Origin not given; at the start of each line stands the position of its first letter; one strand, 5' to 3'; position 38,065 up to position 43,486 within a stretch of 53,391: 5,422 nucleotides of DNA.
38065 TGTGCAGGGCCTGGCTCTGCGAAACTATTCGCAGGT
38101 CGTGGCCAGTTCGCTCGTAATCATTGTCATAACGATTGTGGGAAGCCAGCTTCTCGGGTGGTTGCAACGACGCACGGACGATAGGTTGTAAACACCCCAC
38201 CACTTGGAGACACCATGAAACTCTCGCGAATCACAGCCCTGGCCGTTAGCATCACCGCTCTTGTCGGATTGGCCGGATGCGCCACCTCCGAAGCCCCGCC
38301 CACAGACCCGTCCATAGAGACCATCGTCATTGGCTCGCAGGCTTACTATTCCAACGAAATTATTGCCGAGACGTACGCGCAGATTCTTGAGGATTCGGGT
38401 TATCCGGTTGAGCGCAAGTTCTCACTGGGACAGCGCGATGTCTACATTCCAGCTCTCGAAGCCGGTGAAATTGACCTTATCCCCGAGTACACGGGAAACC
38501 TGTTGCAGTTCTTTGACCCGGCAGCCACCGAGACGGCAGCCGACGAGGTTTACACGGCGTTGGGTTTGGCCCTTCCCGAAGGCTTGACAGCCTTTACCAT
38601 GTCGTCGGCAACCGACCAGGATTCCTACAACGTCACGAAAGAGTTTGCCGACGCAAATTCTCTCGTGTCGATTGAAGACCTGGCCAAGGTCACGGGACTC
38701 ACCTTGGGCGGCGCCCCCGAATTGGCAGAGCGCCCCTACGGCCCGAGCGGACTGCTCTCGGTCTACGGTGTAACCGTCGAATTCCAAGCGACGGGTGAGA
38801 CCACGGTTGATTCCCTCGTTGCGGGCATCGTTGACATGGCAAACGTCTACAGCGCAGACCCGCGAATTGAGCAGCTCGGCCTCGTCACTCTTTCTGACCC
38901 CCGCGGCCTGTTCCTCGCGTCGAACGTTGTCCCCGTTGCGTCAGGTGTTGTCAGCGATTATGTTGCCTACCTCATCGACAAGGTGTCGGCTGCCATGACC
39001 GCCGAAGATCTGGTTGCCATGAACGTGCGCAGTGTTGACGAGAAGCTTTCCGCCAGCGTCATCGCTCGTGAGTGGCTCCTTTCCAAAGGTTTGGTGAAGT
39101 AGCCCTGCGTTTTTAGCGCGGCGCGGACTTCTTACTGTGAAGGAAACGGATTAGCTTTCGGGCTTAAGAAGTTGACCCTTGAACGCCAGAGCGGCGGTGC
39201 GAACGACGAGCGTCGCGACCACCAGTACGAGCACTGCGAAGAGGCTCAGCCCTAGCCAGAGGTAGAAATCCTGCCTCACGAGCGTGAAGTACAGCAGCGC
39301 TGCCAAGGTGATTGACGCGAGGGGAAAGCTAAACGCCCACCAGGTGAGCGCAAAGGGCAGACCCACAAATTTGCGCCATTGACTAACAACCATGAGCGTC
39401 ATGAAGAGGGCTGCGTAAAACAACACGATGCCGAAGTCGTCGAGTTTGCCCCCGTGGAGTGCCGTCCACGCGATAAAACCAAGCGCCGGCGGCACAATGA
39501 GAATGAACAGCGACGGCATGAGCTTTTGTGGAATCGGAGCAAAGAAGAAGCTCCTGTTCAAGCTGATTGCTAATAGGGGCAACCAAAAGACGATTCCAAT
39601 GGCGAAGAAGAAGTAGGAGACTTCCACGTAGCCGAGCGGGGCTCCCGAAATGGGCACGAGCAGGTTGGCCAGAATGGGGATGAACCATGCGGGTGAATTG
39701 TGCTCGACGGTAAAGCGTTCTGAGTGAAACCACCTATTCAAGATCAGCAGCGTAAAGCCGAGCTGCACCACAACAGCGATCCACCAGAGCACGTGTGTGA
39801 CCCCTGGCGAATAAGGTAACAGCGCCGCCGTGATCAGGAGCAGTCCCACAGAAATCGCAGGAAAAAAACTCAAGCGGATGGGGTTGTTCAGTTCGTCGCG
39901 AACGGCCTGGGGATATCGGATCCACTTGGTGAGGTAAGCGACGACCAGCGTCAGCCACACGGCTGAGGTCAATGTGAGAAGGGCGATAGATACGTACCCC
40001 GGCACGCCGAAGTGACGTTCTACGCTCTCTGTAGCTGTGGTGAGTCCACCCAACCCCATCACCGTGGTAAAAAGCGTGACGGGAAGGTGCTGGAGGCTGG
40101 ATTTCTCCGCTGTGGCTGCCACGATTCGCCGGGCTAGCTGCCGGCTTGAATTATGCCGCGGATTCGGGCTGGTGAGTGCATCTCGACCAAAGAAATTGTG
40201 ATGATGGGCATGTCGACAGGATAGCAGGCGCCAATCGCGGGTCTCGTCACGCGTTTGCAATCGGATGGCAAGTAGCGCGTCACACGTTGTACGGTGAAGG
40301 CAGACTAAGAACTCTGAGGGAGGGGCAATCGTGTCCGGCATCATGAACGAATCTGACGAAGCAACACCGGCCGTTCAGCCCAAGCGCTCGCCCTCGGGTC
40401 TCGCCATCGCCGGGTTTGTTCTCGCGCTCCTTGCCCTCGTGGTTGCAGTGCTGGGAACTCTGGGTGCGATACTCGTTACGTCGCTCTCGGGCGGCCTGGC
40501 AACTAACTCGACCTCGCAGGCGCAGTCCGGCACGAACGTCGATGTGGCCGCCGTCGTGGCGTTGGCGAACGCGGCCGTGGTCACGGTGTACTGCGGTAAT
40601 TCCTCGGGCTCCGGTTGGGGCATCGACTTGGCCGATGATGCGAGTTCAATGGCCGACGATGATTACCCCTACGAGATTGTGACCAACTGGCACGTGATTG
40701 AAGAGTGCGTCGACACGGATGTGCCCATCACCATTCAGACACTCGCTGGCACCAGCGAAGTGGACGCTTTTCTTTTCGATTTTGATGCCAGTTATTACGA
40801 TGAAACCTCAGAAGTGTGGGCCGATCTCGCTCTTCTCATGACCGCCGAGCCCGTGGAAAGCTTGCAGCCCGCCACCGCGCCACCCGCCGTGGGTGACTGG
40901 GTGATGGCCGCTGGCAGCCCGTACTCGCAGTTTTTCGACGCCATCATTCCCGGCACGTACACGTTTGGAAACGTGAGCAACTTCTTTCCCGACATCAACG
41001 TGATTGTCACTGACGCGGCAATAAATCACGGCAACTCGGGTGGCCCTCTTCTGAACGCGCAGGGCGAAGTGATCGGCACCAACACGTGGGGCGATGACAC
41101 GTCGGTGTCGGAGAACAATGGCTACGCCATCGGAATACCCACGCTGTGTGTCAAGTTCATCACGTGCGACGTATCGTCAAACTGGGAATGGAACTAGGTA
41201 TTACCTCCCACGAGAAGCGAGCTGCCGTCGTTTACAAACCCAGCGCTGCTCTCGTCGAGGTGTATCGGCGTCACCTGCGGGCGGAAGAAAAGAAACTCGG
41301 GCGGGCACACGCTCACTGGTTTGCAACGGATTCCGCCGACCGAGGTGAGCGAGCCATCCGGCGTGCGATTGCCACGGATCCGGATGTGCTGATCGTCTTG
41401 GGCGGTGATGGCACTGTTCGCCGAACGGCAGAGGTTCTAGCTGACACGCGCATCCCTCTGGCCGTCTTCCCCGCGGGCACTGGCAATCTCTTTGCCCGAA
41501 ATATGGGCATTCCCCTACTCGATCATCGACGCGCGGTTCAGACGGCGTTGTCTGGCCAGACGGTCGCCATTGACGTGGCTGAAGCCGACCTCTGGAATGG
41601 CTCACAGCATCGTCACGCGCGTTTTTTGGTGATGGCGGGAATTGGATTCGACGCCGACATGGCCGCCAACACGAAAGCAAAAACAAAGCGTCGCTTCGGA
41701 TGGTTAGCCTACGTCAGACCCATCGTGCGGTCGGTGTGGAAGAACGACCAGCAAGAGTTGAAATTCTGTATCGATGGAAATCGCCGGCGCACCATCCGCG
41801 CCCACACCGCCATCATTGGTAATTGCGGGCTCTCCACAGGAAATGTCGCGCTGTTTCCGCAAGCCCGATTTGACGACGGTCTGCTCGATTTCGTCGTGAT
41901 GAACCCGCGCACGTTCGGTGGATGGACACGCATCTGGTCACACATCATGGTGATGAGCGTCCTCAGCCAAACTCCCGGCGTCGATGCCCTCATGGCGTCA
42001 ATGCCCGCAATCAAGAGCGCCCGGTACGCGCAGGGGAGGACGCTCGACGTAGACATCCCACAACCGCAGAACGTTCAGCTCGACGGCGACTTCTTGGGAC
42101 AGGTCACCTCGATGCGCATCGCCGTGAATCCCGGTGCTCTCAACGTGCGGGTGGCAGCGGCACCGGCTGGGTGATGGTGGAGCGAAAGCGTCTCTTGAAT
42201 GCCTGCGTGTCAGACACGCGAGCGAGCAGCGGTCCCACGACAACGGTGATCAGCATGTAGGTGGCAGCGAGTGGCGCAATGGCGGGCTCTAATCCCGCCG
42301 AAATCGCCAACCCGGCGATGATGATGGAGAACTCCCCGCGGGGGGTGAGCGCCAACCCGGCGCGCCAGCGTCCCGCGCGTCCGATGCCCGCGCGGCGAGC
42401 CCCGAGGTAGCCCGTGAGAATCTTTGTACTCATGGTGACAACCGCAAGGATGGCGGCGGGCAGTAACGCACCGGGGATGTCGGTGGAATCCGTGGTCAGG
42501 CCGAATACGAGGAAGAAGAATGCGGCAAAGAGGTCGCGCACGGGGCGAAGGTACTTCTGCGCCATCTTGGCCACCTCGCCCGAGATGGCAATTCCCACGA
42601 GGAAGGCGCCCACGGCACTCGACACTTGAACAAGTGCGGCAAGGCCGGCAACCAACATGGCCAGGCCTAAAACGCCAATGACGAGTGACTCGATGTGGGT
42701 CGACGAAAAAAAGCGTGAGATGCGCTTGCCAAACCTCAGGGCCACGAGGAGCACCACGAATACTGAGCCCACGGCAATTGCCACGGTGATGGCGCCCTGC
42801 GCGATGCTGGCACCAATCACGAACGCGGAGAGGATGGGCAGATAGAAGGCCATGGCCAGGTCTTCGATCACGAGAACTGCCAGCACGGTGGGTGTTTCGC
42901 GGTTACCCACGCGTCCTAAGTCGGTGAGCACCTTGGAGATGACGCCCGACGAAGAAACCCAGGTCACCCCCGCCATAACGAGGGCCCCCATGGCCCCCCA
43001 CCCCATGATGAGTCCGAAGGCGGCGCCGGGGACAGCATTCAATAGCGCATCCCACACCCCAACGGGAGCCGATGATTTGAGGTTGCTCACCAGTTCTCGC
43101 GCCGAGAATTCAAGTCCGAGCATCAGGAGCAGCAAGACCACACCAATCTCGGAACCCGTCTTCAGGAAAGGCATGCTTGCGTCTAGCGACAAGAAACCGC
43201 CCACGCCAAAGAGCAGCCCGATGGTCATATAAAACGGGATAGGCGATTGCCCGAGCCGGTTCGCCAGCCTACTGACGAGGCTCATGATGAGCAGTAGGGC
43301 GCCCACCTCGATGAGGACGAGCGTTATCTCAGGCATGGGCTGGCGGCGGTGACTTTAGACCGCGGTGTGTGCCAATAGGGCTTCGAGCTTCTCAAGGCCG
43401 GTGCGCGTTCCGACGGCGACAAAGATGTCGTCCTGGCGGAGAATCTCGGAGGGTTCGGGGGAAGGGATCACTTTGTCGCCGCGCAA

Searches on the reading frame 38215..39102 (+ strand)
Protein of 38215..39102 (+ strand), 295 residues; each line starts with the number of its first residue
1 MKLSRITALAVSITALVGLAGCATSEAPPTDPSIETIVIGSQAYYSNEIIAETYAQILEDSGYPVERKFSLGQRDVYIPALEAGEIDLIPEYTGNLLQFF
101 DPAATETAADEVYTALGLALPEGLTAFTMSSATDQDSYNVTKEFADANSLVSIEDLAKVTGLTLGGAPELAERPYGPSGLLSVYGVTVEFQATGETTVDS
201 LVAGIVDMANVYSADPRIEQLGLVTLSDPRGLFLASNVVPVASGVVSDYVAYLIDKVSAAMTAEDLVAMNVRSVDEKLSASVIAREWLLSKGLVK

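Call 17: search_protein_families(library=pfam, proteins=[window:38215-39102:+], max_evalue=0.001)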
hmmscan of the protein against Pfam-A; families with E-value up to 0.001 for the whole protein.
window:38215-39102:+ (295 aa): 1 family
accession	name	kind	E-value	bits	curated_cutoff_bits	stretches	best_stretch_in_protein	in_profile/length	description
PF04069.17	OpuAC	-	1.6e-42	146.3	21.2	1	36-288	2-255/257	Substrate binding domain of ABC-type glycine betaine transport system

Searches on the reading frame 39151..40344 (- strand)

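Call 17: search_protein_families(library=pfam, proteins=[window:39151-40344:-], max_evalue=0.001)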
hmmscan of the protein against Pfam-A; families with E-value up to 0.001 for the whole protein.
window:39151-40344:- (397 aa): 1 family
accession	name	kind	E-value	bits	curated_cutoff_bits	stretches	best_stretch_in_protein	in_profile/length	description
PF03595.22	SLAC1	-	2.9e-52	178.3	27.9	1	86-383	1-330/331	Voltage-dependent anion channel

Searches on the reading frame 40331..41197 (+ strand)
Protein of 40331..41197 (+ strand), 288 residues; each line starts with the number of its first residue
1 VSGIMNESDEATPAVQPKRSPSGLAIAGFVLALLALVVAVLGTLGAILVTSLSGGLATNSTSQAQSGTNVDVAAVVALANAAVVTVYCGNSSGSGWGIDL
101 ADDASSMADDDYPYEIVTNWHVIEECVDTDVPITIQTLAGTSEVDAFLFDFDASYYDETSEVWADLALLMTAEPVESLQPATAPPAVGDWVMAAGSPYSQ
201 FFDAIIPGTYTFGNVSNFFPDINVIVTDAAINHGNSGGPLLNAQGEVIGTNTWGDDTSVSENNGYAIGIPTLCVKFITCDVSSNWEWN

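Call 17: search_protein_families(library=pfam, proteins=[window:40331-41197:+], max_evalue=0.001)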
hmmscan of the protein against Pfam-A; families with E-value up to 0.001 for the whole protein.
window:40331-41197:+ (288 aa): 2 families
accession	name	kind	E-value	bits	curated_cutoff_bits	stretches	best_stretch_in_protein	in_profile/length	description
PF13365.12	Trypsin_2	-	2.6e-18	67.6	27.6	1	115-249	11-143/144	Trypsin-like peptidase domain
PF00089.32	Trypsin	-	3.3e-12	47.1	20.6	1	116-268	37-212/220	Trypsin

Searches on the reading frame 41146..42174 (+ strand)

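Call 17: search_protein_families(library=pfam, proteins=[window:41146-42174:+], max_evalue=0.001)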
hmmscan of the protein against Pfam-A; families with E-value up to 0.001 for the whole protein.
window:41146-42174:+ (342 aa): 3 families
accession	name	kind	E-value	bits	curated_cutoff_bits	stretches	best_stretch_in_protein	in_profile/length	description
PF00781.29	DAGK_cat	-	6.6e-21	74.6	23.6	1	45-146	20-124/125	Diacylglycerol kinase catalytic domain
PF19279.4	YegS_C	-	4e-13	49.9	27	1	166-334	5-156/158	YegS C-terminal NAD kinase beta sandwich-like domain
PF01513.26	NAD_kinase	-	7.6e-10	39.6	25.5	1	57-112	51-106/130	ATP-NAD kinase N-terminal domain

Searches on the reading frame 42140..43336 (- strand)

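Call 17: search_protein_families(library=pfam, proteins=[window:42140-43336:-], max_evalue=0.001)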
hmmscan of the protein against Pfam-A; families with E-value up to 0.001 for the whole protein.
window:42140-43336:- (398 aa): 1 family
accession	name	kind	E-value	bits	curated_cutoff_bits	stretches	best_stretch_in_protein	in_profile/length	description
PF00999.27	Na_H_Exchanger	-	5.6e-53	180.6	26.2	1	16-371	5-373/375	Sodium/hydrogen exchanger, transmembrane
